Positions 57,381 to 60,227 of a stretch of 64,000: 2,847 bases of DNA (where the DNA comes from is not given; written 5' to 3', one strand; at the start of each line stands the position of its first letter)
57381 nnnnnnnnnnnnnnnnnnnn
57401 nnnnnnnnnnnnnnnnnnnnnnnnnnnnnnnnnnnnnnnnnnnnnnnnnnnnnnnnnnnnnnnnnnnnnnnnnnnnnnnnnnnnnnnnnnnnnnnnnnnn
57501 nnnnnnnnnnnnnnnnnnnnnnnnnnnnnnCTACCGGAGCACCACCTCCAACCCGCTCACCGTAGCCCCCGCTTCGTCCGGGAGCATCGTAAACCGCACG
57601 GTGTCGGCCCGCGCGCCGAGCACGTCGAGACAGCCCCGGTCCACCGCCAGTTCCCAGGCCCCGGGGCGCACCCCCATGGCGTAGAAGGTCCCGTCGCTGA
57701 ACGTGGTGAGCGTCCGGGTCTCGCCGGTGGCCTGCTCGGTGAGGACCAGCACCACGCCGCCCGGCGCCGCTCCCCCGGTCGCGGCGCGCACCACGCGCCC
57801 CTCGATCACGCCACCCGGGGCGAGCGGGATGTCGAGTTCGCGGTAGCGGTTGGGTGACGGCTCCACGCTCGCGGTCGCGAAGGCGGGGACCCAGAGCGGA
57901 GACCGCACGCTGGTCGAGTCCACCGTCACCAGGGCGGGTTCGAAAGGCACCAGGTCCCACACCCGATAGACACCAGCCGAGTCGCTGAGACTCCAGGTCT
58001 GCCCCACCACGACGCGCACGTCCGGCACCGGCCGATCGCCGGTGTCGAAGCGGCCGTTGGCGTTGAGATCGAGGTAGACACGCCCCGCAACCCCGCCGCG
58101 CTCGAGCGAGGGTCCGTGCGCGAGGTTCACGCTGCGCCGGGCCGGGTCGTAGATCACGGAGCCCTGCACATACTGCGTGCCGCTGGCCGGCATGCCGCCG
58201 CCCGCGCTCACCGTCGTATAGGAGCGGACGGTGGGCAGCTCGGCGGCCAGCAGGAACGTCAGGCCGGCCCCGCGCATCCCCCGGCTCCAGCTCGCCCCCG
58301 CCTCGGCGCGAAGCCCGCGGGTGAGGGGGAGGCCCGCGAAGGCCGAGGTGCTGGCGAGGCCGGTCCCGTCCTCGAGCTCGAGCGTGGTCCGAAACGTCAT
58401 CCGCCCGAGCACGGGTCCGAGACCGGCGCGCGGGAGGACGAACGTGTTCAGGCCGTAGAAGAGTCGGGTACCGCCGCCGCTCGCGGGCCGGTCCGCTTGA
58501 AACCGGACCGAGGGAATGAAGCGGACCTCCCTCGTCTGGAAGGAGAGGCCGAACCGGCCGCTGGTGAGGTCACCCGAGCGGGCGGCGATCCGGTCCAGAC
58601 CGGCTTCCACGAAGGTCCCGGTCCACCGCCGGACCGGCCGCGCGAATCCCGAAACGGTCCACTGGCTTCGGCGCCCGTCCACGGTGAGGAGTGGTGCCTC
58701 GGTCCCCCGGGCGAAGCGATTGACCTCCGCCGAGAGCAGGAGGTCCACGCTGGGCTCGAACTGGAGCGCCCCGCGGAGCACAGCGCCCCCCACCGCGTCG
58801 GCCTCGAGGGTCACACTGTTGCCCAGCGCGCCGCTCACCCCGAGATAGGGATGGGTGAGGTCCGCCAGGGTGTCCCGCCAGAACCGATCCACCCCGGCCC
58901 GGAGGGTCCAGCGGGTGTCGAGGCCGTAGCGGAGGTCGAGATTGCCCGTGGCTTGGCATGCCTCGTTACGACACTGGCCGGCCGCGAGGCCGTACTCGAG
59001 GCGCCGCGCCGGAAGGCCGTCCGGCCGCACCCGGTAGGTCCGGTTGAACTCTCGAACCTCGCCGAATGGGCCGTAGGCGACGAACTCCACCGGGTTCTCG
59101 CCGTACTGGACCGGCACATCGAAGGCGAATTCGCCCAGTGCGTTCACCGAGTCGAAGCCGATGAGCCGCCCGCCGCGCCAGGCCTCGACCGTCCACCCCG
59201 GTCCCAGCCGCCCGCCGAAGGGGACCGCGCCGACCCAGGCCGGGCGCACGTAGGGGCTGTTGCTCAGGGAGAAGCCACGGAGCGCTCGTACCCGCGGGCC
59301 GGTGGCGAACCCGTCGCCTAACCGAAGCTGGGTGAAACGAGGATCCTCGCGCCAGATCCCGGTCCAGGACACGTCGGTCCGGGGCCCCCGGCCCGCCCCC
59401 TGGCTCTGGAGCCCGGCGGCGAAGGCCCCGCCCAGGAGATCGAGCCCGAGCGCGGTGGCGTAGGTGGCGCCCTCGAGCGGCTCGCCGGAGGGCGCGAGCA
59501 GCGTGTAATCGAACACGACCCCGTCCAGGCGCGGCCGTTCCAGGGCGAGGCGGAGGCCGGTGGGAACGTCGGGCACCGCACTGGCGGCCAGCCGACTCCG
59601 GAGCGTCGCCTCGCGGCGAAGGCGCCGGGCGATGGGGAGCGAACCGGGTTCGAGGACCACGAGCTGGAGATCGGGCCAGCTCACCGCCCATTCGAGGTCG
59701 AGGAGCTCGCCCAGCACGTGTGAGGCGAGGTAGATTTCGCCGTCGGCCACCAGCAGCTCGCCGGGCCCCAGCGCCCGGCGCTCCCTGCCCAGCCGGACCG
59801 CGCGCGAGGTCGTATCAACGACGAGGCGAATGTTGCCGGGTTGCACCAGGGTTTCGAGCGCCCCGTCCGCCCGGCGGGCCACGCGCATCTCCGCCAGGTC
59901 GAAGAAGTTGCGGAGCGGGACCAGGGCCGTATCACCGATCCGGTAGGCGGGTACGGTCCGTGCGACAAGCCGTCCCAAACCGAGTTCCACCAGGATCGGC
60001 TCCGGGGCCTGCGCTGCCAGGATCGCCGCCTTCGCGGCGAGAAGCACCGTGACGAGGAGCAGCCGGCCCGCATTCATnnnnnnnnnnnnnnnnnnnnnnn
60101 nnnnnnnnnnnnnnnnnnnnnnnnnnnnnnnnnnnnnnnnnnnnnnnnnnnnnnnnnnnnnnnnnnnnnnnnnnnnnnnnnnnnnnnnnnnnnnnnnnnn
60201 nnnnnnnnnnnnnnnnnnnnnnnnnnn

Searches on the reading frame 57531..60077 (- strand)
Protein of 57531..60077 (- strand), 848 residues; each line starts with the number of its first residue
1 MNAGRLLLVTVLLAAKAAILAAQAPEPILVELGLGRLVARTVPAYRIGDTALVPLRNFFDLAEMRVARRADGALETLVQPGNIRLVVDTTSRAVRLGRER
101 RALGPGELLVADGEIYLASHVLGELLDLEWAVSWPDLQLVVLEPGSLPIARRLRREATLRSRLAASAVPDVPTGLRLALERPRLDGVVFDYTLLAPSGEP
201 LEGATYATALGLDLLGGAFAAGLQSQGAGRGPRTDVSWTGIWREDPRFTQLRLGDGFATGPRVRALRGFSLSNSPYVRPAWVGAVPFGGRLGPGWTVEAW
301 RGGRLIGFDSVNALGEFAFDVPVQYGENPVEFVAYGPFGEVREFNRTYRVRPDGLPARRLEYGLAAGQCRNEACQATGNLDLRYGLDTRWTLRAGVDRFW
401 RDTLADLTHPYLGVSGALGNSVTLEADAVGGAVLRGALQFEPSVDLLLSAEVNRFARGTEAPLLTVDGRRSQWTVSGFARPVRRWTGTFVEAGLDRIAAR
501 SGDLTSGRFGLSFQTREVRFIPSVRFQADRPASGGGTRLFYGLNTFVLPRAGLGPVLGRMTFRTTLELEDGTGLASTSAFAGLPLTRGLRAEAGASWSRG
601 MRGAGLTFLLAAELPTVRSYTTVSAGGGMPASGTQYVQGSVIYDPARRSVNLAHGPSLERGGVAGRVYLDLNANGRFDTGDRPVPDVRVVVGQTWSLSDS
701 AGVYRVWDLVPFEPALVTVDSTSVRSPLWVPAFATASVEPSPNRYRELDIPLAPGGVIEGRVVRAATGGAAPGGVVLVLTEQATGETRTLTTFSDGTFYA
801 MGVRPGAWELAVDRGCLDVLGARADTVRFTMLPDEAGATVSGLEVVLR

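Call 16: search_protein_families(library=pfam, proteins=[window:57531-60077:-])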
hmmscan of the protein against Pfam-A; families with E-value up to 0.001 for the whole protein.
window:57531-60077:- (848 aa): 1 family
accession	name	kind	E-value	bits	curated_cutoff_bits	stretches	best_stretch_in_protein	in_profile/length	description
PF13620.12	CarboxypepD_reg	-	3.4e-07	30.9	32.3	1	758-813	2-55/82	Carboxypeptidase regulatory-like domain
